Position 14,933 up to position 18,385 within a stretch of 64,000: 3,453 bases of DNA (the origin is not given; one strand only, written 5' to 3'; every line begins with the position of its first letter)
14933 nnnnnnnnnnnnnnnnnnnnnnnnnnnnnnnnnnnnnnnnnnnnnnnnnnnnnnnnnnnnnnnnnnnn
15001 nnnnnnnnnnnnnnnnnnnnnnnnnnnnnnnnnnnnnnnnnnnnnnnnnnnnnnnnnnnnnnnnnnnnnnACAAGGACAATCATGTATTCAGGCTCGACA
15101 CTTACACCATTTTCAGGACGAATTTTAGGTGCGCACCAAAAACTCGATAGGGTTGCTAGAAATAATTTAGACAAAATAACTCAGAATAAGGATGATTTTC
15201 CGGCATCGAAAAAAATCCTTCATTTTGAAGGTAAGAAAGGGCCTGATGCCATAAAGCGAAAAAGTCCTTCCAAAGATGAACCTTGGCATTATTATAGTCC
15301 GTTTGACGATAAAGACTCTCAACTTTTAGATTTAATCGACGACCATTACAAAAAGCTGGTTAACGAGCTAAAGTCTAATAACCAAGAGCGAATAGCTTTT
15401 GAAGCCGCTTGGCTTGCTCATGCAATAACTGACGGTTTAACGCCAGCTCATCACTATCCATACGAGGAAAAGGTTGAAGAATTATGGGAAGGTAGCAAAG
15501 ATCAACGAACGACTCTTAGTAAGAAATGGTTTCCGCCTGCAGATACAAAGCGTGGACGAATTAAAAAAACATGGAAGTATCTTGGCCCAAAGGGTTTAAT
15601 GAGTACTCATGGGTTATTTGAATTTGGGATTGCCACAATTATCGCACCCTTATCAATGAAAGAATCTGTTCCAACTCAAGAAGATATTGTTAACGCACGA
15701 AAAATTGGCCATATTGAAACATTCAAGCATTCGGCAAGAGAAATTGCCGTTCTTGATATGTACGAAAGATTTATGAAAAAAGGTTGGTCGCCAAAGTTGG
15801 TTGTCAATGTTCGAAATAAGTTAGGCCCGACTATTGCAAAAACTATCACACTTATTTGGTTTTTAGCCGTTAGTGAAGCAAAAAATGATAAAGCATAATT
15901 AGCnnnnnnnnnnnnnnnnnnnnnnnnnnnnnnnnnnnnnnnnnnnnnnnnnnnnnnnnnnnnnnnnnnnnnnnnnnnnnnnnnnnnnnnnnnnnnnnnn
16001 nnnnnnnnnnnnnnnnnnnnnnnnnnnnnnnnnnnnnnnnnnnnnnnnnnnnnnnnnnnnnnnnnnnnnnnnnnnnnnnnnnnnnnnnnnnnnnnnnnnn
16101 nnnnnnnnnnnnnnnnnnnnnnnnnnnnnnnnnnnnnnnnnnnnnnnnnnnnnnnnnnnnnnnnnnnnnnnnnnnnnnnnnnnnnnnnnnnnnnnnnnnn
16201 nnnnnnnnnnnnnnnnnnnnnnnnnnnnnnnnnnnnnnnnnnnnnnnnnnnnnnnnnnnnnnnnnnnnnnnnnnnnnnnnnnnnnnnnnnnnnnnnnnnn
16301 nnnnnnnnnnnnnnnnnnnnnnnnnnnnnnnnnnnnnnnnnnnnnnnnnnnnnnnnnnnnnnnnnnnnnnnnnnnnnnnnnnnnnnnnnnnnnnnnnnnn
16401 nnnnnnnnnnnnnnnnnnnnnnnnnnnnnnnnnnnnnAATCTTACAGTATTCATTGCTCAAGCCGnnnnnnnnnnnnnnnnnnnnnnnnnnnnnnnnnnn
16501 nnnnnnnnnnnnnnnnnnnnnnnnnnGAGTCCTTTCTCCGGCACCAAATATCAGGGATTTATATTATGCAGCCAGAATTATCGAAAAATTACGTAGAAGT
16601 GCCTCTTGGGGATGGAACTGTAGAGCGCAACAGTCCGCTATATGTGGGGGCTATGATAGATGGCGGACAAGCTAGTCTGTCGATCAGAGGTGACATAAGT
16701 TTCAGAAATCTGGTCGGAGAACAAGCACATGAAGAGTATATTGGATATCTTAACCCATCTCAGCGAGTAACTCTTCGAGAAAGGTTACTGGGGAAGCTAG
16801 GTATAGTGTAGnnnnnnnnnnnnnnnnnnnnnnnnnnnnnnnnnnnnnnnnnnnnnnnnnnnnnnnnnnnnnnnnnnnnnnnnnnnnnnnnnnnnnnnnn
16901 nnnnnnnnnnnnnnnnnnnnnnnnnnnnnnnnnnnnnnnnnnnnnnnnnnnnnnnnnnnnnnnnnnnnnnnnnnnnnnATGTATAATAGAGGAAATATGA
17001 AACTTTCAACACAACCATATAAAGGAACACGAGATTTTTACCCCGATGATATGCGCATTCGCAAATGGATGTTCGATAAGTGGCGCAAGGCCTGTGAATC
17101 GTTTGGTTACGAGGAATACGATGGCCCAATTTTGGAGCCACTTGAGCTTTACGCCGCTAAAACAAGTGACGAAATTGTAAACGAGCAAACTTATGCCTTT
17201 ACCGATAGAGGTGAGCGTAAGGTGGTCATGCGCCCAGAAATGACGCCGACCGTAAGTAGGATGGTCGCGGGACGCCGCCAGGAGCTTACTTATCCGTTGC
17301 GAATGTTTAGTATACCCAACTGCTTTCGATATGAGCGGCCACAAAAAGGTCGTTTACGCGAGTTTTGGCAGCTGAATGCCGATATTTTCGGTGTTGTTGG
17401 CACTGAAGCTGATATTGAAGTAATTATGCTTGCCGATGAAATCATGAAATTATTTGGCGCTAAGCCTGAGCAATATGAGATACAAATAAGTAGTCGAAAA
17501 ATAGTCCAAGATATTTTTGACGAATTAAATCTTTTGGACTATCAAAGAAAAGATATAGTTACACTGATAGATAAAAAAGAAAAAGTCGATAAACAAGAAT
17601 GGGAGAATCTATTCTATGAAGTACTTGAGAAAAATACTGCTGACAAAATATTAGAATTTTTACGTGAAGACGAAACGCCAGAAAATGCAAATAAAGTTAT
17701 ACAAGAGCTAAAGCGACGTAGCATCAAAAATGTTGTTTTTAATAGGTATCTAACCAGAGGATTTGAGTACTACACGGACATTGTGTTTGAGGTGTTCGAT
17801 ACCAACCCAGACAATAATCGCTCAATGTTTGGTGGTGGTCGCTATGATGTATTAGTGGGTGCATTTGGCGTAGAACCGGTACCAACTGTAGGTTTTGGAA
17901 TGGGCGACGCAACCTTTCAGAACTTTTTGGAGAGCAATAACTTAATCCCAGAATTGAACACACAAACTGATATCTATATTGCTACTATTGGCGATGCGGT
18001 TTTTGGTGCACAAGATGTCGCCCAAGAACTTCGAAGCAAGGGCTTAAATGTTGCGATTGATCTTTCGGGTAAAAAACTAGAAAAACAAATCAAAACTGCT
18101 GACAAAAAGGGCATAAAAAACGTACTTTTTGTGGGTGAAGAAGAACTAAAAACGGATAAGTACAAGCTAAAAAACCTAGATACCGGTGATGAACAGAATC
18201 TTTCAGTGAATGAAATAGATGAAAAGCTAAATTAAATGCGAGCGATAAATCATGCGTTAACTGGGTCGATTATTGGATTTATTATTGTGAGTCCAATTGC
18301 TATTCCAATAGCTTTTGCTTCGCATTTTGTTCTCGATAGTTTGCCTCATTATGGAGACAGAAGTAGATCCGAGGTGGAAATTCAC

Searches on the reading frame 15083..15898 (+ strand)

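Call 12: search_protein_families(library=pfam, proteins=[window:15083-15898:+], max_evalue=0.01)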
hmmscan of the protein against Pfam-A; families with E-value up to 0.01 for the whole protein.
window:15083-15898:+ (271 aa): 1 family
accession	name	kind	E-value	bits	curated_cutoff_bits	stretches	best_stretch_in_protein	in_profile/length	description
PF00882.24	Zn_dep_PLPC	-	0.00084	19.8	26.8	1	74-190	46-127/167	Zinc dependent phospholipase C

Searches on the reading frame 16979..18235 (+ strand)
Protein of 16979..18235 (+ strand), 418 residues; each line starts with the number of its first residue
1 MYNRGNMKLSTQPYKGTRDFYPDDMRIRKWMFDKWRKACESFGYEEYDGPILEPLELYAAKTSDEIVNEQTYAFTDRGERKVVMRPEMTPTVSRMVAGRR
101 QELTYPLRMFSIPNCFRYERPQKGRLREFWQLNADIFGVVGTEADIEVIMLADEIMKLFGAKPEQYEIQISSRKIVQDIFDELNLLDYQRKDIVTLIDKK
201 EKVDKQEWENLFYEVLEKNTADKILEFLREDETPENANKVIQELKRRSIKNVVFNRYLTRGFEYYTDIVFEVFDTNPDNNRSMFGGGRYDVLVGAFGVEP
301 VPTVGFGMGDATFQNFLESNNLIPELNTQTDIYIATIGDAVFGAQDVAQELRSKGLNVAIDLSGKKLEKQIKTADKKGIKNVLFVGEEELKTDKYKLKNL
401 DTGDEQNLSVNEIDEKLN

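Call 12: search_protein_families(library=pfam, proteins=[window:16979-18235:+], max_evalue=0.01)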
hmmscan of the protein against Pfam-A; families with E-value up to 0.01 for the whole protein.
window:16979-18235:+ (418 aa): 4 families
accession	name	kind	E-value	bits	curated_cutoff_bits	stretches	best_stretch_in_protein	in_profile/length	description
PF13393.11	tRNA-synt_His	-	9.1e-41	140.5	25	1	16-307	1-302/308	Histidyl-tRNA synthetase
PF03129.25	HGTP_anticodon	-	2.2e-17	63.4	21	1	333-417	3-91/94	Anticodon binding domain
PF00587.30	tRNA-synt_2b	-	4.1e-12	47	29.3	1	72-273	1-121/179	tRNA synthetase class II core domain (G, H, P, S and T)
PF01409.25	tRNA-synt_2d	-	1.3e-05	25.2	19.8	1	69-139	65-135/246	tRNA synthetases class II core domain (F)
